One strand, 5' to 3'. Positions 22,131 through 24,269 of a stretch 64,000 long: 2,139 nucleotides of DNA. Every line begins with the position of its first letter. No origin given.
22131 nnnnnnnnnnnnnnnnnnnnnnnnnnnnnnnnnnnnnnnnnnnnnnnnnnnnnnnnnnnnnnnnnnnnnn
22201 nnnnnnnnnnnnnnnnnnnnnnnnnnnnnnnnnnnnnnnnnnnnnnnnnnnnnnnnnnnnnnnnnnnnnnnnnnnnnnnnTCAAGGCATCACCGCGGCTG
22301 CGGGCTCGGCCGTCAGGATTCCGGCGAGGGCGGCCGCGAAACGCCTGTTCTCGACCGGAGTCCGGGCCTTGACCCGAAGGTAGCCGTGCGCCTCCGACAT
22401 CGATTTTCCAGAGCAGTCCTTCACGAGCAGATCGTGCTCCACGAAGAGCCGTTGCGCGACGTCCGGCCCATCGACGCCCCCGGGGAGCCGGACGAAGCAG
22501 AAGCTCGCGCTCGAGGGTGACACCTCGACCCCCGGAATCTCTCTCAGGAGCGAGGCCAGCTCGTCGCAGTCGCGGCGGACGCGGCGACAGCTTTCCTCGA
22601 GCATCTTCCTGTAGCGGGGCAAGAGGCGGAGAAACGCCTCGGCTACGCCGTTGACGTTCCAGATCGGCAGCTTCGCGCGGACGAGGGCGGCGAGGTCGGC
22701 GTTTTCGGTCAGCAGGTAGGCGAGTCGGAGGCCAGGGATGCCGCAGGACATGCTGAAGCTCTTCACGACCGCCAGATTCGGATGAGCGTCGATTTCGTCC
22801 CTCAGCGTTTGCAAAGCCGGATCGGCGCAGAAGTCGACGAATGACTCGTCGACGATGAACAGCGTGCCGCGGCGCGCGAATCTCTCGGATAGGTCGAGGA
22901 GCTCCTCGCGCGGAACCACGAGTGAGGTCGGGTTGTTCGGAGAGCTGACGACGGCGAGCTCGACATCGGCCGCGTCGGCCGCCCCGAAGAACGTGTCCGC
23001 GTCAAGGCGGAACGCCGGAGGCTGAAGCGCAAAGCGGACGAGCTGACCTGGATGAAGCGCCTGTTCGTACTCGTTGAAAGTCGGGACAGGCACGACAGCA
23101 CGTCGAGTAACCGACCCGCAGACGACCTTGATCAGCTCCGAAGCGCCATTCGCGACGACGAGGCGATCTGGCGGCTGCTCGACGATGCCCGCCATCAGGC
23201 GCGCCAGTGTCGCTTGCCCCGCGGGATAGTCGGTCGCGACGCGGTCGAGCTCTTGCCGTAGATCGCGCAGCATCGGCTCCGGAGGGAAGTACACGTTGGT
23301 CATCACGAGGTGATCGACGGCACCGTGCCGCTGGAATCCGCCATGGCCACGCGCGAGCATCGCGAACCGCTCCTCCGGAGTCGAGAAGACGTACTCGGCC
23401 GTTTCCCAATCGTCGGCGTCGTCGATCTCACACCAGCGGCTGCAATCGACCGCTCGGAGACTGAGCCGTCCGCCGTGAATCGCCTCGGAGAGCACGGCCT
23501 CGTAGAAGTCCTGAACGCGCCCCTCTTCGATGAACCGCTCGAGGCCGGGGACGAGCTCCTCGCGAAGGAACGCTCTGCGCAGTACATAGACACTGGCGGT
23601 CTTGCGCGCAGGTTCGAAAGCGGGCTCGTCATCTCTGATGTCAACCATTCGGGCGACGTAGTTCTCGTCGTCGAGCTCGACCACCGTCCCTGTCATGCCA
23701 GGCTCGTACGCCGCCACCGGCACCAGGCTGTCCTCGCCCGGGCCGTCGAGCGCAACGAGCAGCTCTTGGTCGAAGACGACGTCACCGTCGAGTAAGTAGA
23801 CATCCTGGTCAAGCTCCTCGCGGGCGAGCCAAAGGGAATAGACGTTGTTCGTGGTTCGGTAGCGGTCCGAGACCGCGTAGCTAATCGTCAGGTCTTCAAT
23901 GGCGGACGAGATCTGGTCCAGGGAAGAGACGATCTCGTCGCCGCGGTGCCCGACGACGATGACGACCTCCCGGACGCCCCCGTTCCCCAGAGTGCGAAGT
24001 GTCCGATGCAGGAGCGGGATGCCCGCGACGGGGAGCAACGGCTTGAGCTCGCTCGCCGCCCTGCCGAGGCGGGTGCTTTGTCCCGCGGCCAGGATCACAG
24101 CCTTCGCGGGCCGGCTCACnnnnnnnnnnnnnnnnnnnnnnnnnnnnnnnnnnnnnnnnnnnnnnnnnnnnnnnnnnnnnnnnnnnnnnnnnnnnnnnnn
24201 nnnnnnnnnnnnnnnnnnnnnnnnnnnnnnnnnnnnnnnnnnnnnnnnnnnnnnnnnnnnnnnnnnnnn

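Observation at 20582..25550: Four-gene cassette resembling the late FR-900098 (FrbH/FrbG) chemistry but with a kinase instead of a phosphonate-forming enzyme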

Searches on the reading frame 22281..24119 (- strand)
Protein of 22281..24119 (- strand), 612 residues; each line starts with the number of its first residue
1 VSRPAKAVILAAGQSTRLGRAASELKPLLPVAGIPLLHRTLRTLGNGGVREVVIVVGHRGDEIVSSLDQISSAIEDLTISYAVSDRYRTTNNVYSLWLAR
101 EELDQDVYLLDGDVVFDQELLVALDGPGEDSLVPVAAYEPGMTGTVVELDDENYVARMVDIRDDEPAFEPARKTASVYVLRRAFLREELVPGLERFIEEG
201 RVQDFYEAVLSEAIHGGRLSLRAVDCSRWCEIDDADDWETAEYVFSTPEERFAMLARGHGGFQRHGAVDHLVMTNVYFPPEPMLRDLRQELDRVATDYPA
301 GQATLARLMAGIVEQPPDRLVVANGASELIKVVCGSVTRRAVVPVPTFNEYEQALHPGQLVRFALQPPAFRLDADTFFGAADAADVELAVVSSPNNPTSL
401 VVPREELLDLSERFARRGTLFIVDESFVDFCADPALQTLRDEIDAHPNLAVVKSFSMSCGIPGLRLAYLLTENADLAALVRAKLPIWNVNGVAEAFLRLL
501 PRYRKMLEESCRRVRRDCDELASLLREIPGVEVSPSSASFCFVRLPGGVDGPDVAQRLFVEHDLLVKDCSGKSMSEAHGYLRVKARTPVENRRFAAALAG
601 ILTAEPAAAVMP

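Call 4: search_protein_families(library=pfam, proteins=[window:22281-24119:-], max_evalue=0.01)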
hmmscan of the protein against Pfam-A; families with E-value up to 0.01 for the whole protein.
window:22281-24119:- (612 aa): 4 families
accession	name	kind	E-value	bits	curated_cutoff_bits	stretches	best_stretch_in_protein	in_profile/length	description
PF00155.27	Aminotran_1_2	-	7.3e-29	101.5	19.7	1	302-598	48-361/361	Aminotransferase class I and II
PF12804.13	NTP_transf_3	-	4e-14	53.5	27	1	7-137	1-124/160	MobA-like NTP transferase domain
PF00483.29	NTP_transferase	-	2.4e-07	31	21.2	1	6-124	1-121/245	Nucleotidyl transferase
PF01128.25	IspD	-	0.0085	16.3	27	0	7-66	3-61/221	2-C-methyl-D-erythritol 4-phosphate cytidylyltransferase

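Call 5: search_protein_families(library=ncbifam, proteins=[window:22281-24119:-], max_evalue=0.01)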
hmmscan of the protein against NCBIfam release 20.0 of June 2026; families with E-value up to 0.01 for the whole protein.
window:22281-24119:- (612 aa): 80 families (the best 25 are shown)
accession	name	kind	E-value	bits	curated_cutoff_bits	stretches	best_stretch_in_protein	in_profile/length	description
TIGR01140.1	L_thr_O3P_dcar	equivalog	7.9e-50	169.8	290.55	1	286-599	33-331/331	threonine-phosphate decarboxylase CobD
TIGR01141.1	hisC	equivalog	4.4e-34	117.9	276.55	1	277-599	32-347/349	histidinol-phosphate transaminase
NF005915.1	PRK07908.1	equivalog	1.4e-31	110.1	360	1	264-598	11-331/332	Rv2231c family histidinol phosphate aminotransferase CobC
NF003496.0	PRK05166.1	equivalog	2.1e-26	92.6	540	1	278-602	48-370/373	histidinol-phosphate transaminase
NF053748.1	bifunc_CobBC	exception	5.1e-25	87.9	950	1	264-550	479-755/797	bifunctional hydrogenobyrinic acid a,c-diamide synthase/histidinol phosphate aminotransferase CobBC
NF002877.0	PRK03317.1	equivalog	2.3e-24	85.9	409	1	286-606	52-371/374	histidinol-phosphate transaminase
NF002726.0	PRK02610.1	equivalog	9.6e-22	77.4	391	1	314-604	88-371/374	histidinol-phosphate transaminase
NF002878.0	PRK03321.1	subfamily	8.6e-19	67.5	374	1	278-566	34-320/352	histidinol-phosphate transaminase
NF041364.1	GntC_guanitoxin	equivalog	1.1e-18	67.3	415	1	306-589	47-343/356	guanitoxin biosynthesis PLP-dependent (S)-gamma-hydroxy-L-arginine cyclodehydratase GntC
NF006225.0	PRK08354.1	equivalog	2.8e-18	66.4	288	1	257-599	6-313/318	putative aminotransferase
NF005021.0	PRK06425.1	equivalog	3.5e-17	62.5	353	1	320-603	60-332/335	histidinol-phosphate aminotransferase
NF041135.1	IPPtranDIPPsyn_Thcocales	equivalog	1.2e-16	60.8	580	1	6-121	2-109/419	bifunctional L-myo-inositol-1-phosphate cytidylyltransferase/CDP-L-myo-inositol myo-inositolphosphotransferase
TIGR03992.1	Arch_glmU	subfamily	2.9e-16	59.4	292.1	1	6-182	2-170/393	bifunctional sugar-1-phosphate nucleotidylyltransferase/acetyltransferase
NF041313.1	UDPGP_AglF_Halo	equivalog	4.9e-16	58.9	400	1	6-167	2-164/234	UTP--glucose-1-phosphate uridylyltransferase AglF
NF004770.0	PRK06108.1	subfamily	8.6e-16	57.7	422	1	340-566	122-356/396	pyridoxal phosphate-dependent aminotransferase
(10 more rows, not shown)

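Call 7: search_solved_structures(query=window:22281-24119:-, max_evalue=0.001)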
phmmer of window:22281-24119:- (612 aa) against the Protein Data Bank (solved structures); distinct sequences matched with E-value up to 0.001: 60.
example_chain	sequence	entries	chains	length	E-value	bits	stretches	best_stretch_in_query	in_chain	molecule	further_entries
6oux_A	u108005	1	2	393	3.8e-36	128.5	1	292-602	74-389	Threonine phosphate decarboxylase-like enzyme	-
3fkd_A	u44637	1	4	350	1.1e-26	97.2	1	297-602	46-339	L-threonine-O-3-phosphate decarboxylase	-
3ftb_A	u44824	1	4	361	5e-24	88.4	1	305-601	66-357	Histidinol-phosphate aminotransferase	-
1lc5_A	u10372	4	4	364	1.6e-23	86.7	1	280-604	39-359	L-Threonine-O-3-Phosphate Decarboxylase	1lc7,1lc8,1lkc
3euc_A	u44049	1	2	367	3e-19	72.6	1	263-601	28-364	Histidinol-phosphate aminotransferase 2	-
8bj1_A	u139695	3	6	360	1.2e-17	67.3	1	275-588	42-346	histidinol-phosphate aminotransferase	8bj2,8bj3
8bj4_A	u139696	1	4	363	1.2e-17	67.3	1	275-588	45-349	histidinol-phosphate aminotransferase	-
1h1c_A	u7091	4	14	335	3.5e-15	59.2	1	317-545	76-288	HISTIDINOL-PHOSPHATE AMINOTRANSFERASE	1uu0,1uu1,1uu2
2f8j_A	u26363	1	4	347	3.9e-15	59.1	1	317-545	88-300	Histidinol-phosphate aminotransferase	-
3cq4_A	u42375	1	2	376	8.7e-15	57.9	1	274-603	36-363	Histidinol-phosphate aminotransferase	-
3cq5_A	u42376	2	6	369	1.3e-14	57.3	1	274-602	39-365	Histidinol-phosphate aminotransferase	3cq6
3hdo_A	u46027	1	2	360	3.7e-14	55.8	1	276-598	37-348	Histidinol-phosphate aminotransferase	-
9t0w_A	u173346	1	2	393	5.9e-13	51.9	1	286-603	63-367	Histidinol-phosphate aminotransferase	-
4r8d_A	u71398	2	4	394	5.9e-13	51.9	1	286-603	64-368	Histidinol-phosphate aminotransferase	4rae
1fg3_A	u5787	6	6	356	2.3e-12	49.9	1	312-598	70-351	HISTIDINOL PHOSPHATE AMINOTRANSFERASE | HISTIDINOL-PHOSPHATE AMINOTRANSFERASE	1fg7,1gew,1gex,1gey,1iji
2xme_A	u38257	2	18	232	8.7e-08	34.8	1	5-127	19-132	CTP-INOSITOL-1-PHOSPHATE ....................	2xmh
1jyk_A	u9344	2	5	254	1.4e-07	34.1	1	5-114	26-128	CTP:phosphocholine Cytidylyltransferase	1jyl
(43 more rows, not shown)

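Call 10: find_homologous_proteins(query=window:22281-24119:-, max_evalue=1e-20)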
Query window:22281-24119:- (612 aa): 475 proteins with E <= 1e-20 among 8000 candidates; the best 120 are listed.
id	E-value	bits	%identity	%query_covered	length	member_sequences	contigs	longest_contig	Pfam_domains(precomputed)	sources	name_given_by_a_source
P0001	0.0e+0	1347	100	99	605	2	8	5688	PF00483.30,PF00155.28,PF12804.14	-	-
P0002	0.0e+0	1038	76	99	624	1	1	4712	PF00155.28,PF12804.14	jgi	jgi:histidinol-phosphate/aromatic aminotransferase/cobyric acid decarboxylase-like protein/choline k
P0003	5.5e-295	998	74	98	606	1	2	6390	PF00483.30,PF00155.28,PF12804.14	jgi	-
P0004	2.2e-290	983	74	99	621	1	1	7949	PF00483.30,PF00155.28,PF12804.14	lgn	-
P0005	2.0e-277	940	70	100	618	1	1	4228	PF00483.30,PF00155.28,PF12804.14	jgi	jgi:histidinol-phosphate/aromatic aminotransferase/cobyric acid decarboxylase-like protein/NDP-sugar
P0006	2.8e-271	920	69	99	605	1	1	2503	PF00483.30,PF00155.28,PF12804.14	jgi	jgi:histidinol-phosphate/aromatic aminotransferase/cobyric acid decarboxylase-like protein/NDP-sugar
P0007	3.6e-269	913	69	98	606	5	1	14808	PF00483.30,PF00155.28,PF12804.14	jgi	jgi:histidinol-phosphate/aromatic aminotransferase/cobyric acid decarboxylase-like protein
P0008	7.8e-262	889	66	98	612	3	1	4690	PF00483.30,PF00155.28,PF12804.14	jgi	jgi:histidinol-phosphate/aromatic aminotransferase/cobyric acid decarboxylase-like protein/CTP:molyb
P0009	1.4e-257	875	66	100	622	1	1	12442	PF00483.30,PF00155.28,PF12804.14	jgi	jgi:histidinol-phosphate/aromatic aminotransferase/cobyric acid decarboxylase-like protein/NDP-sugar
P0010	2.2e-256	871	66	96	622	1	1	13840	PF00483.30,PF00155.28,PF12804.14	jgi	jgi:histidinol-phosphate/aromatic aminotransferase/cobyric acid decarboxylase-like protein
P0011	4.0e-254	863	65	99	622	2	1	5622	PF00155.28,PF12804.14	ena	-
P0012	3.8e-248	843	64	99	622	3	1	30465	PF00155.28,PF12804.14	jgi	jgi:histidinol-phosphate/aromatic aminotransferase/cobyric acid decarboxylase-like protein/choline k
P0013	1.3e-247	842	69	89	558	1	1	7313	PF00155.28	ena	-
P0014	3.1e-235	801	64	99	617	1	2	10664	PF00483.30,PF00155.28,PF12804.14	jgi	jgi:histidinol-phosphate/aromatic aminotransferase/cobyric acid decarboxylase-like protein/CTP:phosp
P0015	6.2e-228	777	65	90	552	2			PF00483.30,PF00155.28,PF12804.14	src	-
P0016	6.3e-227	773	58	99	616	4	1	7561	PF00483.30,PF00155.28,PF12804.14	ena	-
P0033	6.5e-167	575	46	99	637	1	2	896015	PF00483.30,PF00155.28,PF12804.14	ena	-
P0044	1.6e-164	567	49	99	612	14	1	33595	PF00483.30,PF00155.28,PF01128.26,PF12804.14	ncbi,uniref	ncbi:aminotransferase class I/II-fold pyridoxal phosphate-dependent enzyme [Streptomyces sp. NPDC127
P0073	1.4e-160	554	47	99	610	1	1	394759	PF00483.30,PF00155.28,PF01128.26,PF12804.14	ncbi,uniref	ncbi:aminotransferase class I/II-fold pyridoxal phosphate-dependent enzyme [Streptomyces sp. NPDC012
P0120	4.3e-156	539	46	97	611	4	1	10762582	PF00483.30,PF00155.28,PF01128.26,PF12804.14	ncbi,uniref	ncbi:aminotransferase class I/II-fold pyridoxal phosphate-dependent enzyme [Streptomyces sp. R28]|un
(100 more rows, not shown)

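Call 11: find_encoding_contigs(protein=P0012, flank=10000, max_places=3)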
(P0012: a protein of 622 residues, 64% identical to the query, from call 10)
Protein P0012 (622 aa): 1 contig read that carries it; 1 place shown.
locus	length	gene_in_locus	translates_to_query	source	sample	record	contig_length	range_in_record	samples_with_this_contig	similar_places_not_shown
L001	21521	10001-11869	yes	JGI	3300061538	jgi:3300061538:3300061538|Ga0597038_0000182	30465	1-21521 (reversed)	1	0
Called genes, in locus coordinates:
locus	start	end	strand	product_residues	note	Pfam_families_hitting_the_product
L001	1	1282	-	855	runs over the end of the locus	PF02739:5_3_exonuc_N, PF01367:5_3_exonuc, PF00476:DNA_pol_A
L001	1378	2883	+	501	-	PF09861:Lar_N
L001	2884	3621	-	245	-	PF00005:ABC_tran, PF13304:AAA_21 (faint)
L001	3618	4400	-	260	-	PF00005:ABC_tran, PF13304:AAA_21 (faint), PF12399:BCA_ABC_TP_C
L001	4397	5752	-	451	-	PF02653:BPD_transp_2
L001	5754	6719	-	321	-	PF02653:BPD_transp_2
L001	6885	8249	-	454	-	PF13458:Peripla_BP_6, PF01094:ANF_receptor (weak)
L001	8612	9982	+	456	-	-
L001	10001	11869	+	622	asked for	PF12804:NTP_transf_3, PF00155:Aminotran_1_2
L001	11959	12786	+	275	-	PF00288:GHMP_kinases_N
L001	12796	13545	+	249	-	PF00149:Metallophos, PF12850:Metallophos_2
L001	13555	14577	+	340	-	PF00365:PFK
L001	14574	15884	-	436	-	PF09594:GT87 (weak)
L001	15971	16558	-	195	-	-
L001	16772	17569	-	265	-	PF00171:Aldedh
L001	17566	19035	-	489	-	PF00171:Aldedh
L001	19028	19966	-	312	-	PF01791:DeoC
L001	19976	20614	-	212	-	PF00702:Hydrolase, PF12710:HAD (weak), PF13419:HAD_2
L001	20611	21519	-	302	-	?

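Call 12: find_encoding_contigs(protein=P0007, flank=10000, max_places=3)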
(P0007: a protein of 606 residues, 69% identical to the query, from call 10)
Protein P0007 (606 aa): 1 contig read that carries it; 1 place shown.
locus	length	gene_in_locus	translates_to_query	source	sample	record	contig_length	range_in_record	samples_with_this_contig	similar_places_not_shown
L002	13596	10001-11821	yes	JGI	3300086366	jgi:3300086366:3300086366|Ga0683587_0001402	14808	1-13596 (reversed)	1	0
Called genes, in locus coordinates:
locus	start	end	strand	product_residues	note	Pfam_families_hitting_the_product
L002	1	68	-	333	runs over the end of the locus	PF20030:bpMoxR, PF07726:AAA_3, PF07728:AAA_5, PF17863:AAA_lid_2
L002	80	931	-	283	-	PF00089:Trypsin, PF13365:Trypsin_2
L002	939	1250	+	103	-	PF01068:DNA_ligase_A_M (weak)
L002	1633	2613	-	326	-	-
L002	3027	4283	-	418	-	PF01070:FMN_dh, PF05690:ThiG (faint)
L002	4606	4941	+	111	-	PF02311:AraC_binding (weak), PF07883:Cupin_2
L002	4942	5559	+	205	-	PF02525:Flavodoxin_2, PF03358:FMN_red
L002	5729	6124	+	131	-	PF03176:MMPL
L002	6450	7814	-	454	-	PF06772:LtrA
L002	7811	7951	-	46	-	-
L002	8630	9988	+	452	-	-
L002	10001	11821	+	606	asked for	PF00483:NTP_transferase, PF12804:NTP_transf_3, PF00155:Aminotran_1_2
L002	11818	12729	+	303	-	PF00288:GHMP_kinases_N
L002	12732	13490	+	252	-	PF00149:Metallophos, PF12850:Metallophos_2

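Call 14: find_related_loci(query=A1, collection=genome_contigs, flank=10000)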
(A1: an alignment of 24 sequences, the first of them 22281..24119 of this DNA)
Query A1 (612 aa) in genome_contigs; peptide patterns used: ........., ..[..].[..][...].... (x = any residue, [..] = any of these).
600 stretches matched a pattern (row limit reached: there are more); 596 encode a relative of the query (tblastn E <= 1e-3); the best 80 are kept; 80 distinct loci.
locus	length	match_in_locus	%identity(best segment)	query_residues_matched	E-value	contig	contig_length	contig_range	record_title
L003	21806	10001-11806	50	1-606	1e-170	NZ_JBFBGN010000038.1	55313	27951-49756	Streptomyces sp. NPDC089915 NPDC089915_189_E12.ctg-0038, whole genome shotgun sequence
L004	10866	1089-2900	49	1-606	8e-170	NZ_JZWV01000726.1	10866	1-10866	Streptomyces katrae strain NRRL ISP-5550 contig132.4, whole genome shotgun sequence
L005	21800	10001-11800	43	6-602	2e-168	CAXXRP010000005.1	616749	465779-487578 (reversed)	MAG: Rhodospirillaceae bacterium isolate a46d0196-8eb6-4494-93ff-a1a98756ea8d genome assembly, contig: contig_5, whole g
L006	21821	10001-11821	46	6-609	8e-166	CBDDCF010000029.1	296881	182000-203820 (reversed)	MAG: Acidobacteriota bacterium isolate 97fa86b7-40f1-472b-98dc-594f9cd3f42b genome assembly, contig: contig_29, whole ge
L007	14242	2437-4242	44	3-602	9e-166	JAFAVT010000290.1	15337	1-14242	MAG: Alphaproteobacteria bacterium isolate CP_BM_RX_43 BM_RX_k147_3861451, whole genome shotgun sequence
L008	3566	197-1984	45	6-598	6e-173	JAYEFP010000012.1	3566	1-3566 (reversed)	MAG: Candidatus Bipolaricaulota bacterium isolate MAG269 MAG269_12, whole genome shotgun sequence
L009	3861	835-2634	45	6-602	5e-172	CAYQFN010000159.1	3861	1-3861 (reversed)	MAG TPA_asm: uncultured Thermotogae bacterium isolate SRP141559_co1_153 genome assembly, contig: NODE_15344_length_3861_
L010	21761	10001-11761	48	1-591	5e-164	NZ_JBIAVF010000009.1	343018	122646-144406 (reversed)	Streptomyces sp. NPDC001568 NPDC001568_121_A6.ctg-0009, whole genome shotgun sequence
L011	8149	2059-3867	45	6-605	2e-164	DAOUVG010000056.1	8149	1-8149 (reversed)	MAG TPA_asm: Dehalococcoidales bacterium isolate CSMAG_843 CSMAG_843_k141_346093_length_8149_cov_9.0000, whole genome sh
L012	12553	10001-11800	45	6-602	7e-164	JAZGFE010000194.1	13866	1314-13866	MAG: Nannocystaceae bacterium isolate SCS4bin.39 SCS4bin.39_194, whole genome shotgun sequence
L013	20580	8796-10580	46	5-603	9e-160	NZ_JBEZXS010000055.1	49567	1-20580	Streptomyces sp. NPDC026672 NPDC026672_31_G3.ctg-0055, whole genome shotgun sequence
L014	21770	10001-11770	47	1-594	2e-159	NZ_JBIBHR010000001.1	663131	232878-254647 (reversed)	Streptomyces sp. NPDC008125 NPDC008125_172_F8.ctg-0001, whole genome shotgun sequence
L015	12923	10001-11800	43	6-602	7e-159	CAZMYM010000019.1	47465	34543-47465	MAG TPA_asm: uncultured Thermotogae bacterium isolate binchicken_co243_286 genome assembly, contig: NODE_438_length_4746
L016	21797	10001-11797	46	2-604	4e-157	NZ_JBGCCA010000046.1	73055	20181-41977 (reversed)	Streptacidiphilus sp. MAP12-33 Ga0572990_46, whole genome shotgun sequence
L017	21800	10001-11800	45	6-602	6e-158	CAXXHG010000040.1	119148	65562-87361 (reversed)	MAG: Candidatus Binatia bacterium isolate 46507e35-17f4-460c-88f4-f6fc3e85a99b genome assembly, contig: contig_40, whole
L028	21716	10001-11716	46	3-602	2e-147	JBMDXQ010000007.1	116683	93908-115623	MAG: Vicinamibacterales bacterium isolate FBaSoil0_16 FBaSoil0_contig7, whole genome shotgun sequence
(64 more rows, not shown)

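Call 16: find_encoding_contigs(protein=P0044, flank=10000, max_places=2)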
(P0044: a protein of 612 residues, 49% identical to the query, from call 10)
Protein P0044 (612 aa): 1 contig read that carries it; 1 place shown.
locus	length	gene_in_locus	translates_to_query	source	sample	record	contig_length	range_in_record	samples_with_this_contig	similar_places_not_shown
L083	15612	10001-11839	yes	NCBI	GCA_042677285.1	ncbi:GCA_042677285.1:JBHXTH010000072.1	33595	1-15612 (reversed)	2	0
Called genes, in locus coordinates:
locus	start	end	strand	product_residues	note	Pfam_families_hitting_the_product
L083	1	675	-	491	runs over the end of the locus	PF00027:cNMP_binding (weak), PF02518:HATPase_c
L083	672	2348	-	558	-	PF00072:Response_reg, PF00070:Pyr_redox (faint), PF01266:DAO (faint), PF03486:HI0933_like (faint), PF07992:Pyr_redox_2, PF12831:FAD_oxidored (weak), PF13738:Pyr_redox_3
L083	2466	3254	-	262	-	PF00378:ECH_1, PF16113:ECH_2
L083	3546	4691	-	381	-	PF10509:GalKase_gal_bdg, PF00288:GHMP_kinases_N, PF08544:GHMP_kinases_C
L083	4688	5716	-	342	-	PF01087:GalP_UDP_transf, PF02744:GalP_UDP_tr_C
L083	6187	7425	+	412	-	PF01071:GARS_A (faint), PF13535:ATP-grasp_4 (faint)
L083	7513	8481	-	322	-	PF00535:Glycos_transf_2, PF10111:Glyco_tranf_2_2 (weak), PF13641:Glyco_tranf_2_3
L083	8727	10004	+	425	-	-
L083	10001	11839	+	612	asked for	PF00483:NTP_transferase (weak), PF01128:IspD (weak), PF12804:NTP_transf_3, PF00155:Aminotran_1_2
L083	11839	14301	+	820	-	PF02522:Antibiotic_NAT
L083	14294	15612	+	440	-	PF01575:MaoC_dehydratas, PF00106:adh_short, PF08659:KR (weak), PF01370:Epimerase (weak), PF13561:adh_short_C2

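Call 17: find_encoding_contigs(protein=P0033, flank=10000, max_places=2)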
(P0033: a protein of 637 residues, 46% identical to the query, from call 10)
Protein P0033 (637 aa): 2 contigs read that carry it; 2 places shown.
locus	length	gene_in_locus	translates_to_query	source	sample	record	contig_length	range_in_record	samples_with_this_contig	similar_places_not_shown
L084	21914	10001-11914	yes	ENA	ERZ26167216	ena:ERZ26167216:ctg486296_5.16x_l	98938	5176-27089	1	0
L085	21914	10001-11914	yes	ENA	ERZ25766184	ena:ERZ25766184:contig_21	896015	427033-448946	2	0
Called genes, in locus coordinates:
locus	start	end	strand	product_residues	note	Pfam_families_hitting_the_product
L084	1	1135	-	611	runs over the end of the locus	PF03717:PBP_dimer, PF00905:Transpeptidase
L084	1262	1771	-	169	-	-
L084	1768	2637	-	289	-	PF04085:MreC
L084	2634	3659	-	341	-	PF00022:Actin, PF06723:MreB_Mbl, PF11104:PilM_2 (faint), PF00012:HSP70 (weak), PF14450:FtsA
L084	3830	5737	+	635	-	PF13623:SurA_N_2, PF13624:SurA_N_3, PF13616:Rotamase_3, PF00639:Rotamase, PF13145:Rotamase_2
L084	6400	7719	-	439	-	PF05598:DUF772, PF01609:DDE_Tnp_1, PF13751:DDE_Tnp_1_6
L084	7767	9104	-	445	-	PF13701:DDE_Tnp_1_4, PF01609:DDE_Tnp_1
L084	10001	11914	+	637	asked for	PF00483:NTP_transferase, PF12804:NTP_transf_3, PF00155:Aminotran_1_2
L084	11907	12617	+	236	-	PF01066:CDP-OH_P_transf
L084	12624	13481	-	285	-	PF00891:Methyltransf_2 (weak), PF13489:Methyltransf_23, PF05175:MTS (weak), PF08241:Methyltransf_11, PF08242:Methyltransf_12, PF13649:Methyltransf_25, PF13847:Methyltransf_31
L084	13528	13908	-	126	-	PF03592:Terminase_2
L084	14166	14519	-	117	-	-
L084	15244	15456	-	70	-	-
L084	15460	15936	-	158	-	PF08843:AbiEii (weak)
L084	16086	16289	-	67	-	-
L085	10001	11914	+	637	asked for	PF00483:NTP_transferase, PF12804:NTP_transf_3, PF00155:Aminotran_1_2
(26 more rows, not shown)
